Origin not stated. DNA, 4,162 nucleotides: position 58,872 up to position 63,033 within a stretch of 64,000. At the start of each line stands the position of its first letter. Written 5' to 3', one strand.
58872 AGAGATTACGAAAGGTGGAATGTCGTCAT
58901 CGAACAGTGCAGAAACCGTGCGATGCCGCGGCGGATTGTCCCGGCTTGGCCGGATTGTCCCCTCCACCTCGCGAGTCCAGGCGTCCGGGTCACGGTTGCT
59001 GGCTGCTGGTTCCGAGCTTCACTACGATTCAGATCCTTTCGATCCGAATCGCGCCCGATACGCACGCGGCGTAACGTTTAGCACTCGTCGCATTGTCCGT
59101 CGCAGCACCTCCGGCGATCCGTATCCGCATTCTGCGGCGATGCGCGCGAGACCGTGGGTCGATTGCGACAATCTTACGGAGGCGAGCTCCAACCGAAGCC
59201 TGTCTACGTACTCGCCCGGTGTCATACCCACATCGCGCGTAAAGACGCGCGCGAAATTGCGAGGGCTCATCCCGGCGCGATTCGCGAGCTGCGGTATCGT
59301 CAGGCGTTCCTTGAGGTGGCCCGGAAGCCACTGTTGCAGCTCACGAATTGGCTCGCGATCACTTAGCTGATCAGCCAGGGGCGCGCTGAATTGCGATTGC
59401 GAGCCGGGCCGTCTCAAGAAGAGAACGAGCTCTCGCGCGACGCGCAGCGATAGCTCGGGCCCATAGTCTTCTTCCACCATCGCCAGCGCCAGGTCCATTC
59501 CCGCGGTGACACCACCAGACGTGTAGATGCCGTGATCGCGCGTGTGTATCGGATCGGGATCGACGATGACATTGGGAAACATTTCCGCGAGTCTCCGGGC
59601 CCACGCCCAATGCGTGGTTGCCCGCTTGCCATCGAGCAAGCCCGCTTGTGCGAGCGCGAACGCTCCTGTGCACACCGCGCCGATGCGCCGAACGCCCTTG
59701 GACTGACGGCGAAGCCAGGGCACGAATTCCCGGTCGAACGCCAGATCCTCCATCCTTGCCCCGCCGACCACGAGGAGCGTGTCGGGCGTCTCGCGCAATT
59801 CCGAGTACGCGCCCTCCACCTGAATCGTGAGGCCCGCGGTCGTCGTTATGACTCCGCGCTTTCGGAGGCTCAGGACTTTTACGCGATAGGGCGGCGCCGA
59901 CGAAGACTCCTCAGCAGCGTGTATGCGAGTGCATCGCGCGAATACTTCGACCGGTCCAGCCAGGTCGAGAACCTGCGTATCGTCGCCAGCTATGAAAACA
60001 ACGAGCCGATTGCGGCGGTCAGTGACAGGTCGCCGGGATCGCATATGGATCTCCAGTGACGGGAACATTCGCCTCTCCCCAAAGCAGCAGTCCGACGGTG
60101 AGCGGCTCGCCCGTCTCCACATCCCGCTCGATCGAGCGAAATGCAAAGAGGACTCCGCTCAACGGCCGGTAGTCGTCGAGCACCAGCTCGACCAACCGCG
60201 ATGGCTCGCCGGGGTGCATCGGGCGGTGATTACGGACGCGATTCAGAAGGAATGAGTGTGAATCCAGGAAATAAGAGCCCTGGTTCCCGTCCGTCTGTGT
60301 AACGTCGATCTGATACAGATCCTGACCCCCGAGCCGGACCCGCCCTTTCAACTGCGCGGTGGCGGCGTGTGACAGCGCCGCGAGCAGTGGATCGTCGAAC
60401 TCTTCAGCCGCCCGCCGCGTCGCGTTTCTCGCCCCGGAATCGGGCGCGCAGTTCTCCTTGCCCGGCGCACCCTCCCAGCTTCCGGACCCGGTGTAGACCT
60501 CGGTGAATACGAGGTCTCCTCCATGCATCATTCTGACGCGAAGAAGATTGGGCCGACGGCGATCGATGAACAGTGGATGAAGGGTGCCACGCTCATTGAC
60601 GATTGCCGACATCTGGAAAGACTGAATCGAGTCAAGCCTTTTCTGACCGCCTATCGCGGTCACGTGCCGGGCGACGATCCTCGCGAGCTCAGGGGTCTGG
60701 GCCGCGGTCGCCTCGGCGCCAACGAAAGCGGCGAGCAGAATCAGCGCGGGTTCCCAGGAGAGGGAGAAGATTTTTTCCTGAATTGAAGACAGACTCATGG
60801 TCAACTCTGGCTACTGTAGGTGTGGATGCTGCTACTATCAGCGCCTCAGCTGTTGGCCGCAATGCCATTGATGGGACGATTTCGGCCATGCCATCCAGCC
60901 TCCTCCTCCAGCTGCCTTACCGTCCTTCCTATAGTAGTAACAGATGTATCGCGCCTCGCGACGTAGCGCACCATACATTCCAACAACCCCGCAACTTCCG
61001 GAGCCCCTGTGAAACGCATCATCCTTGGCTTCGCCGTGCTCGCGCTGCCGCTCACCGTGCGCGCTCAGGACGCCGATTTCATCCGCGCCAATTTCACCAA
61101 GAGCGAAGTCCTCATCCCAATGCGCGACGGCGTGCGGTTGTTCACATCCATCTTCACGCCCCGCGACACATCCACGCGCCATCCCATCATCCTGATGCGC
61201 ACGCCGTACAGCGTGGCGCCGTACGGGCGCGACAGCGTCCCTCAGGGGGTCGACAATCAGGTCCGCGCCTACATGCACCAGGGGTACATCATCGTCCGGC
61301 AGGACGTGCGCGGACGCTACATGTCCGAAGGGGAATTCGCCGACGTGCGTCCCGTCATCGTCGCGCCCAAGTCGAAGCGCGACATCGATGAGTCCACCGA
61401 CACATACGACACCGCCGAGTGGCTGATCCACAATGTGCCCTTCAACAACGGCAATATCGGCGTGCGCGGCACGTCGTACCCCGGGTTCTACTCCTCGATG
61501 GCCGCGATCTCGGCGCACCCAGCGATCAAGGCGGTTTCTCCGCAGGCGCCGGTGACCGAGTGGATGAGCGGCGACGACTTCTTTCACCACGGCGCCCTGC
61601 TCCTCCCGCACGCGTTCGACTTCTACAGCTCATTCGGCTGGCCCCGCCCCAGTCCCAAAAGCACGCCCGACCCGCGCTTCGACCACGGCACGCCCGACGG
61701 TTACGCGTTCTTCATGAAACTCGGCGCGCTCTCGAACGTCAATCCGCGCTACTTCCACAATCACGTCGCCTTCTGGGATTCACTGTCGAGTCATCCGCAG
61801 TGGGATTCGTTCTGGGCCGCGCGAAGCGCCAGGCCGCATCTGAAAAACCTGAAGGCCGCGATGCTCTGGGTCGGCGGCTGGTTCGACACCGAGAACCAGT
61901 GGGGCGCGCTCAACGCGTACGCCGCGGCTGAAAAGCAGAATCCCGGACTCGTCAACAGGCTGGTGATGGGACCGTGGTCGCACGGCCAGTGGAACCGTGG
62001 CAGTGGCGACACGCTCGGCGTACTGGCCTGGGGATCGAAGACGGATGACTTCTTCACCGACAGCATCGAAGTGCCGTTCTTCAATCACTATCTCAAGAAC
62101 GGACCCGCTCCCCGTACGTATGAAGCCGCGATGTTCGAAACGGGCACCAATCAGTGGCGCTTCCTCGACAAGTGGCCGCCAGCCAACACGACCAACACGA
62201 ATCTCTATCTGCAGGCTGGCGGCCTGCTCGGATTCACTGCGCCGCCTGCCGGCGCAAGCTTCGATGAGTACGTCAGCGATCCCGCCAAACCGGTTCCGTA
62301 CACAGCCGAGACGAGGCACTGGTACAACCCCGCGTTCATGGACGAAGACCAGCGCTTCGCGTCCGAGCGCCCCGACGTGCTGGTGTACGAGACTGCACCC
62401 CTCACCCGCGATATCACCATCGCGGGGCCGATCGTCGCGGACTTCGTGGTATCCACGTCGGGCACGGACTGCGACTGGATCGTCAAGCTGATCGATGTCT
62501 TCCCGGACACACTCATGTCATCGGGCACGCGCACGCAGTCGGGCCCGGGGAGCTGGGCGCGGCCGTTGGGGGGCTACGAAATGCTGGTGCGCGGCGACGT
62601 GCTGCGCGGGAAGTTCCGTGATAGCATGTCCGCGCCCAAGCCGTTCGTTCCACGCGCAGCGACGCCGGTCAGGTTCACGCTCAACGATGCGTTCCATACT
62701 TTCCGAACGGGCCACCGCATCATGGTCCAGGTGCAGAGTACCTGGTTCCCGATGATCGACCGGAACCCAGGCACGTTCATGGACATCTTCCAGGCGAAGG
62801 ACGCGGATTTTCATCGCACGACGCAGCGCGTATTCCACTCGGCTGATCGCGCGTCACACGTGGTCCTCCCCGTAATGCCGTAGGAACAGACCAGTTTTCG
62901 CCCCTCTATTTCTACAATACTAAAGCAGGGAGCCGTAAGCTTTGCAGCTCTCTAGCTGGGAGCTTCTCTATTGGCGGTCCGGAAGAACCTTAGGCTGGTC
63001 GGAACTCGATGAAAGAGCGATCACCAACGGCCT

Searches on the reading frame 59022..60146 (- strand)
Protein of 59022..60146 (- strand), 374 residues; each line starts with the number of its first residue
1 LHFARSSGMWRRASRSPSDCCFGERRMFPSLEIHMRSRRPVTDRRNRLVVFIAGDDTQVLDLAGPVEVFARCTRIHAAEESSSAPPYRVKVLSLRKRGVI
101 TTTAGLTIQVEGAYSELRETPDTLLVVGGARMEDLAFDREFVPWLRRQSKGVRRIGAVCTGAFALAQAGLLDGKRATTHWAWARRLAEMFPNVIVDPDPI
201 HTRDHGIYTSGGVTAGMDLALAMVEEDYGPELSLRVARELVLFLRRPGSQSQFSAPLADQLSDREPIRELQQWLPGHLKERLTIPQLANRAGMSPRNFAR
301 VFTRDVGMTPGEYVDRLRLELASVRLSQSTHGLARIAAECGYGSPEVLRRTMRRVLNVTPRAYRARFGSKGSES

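Call 66: search_protein_families(library=pfam, proteins=[window:59022-60146:-], max_evalue=0.00001)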
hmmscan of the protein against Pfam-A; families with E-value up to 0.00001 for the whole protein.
window:59022-60146:- (374 aa): 3 families
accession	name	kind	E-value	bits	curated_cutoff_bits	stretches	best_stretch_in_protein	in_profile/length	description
PF12833.13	HTH_18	-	8e-22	77.8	33.6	1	287-366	1-80/80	Helix-turn-helix domain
PF01965.30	DJ-1_PfpI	-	4e-21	76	26.6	1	49-226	3-165/165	DJ-1/PfpI family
PF00165.29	HTH_AraC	-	2.3e-17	63.1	26.6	2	277-314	4-41/42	Bacterial regulatory helix-turn-helix proteins, AraC family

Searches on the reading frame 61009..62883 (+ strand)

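Call 66: search_protein_families(library=pfam, proteins=[window:61009-62883:+], max_evalue=0.00001)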
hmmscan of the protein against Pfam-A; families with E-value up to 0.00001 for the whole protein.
window:61009-62883:+ (624 aa): 3 families
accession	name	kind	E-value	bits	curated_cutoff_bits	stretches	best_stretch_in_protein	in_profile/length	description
PF02129.25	Peptidase_S15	-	4.6e-53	181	23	1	40-327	1-262/262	X-Pro dipeptidyl-peptidase (S15 family)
PF08530.16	PepX_C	-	3.5e-30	106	22.5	1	377-618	13-216/217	X-Pro dipeptidyl-peptidase C-terminal non-catalytic domain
PF00326.27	Peptidase_S9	-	4.2e-06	26.9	22.6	0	87-190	8-106/213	Prolyl oligopeptidase family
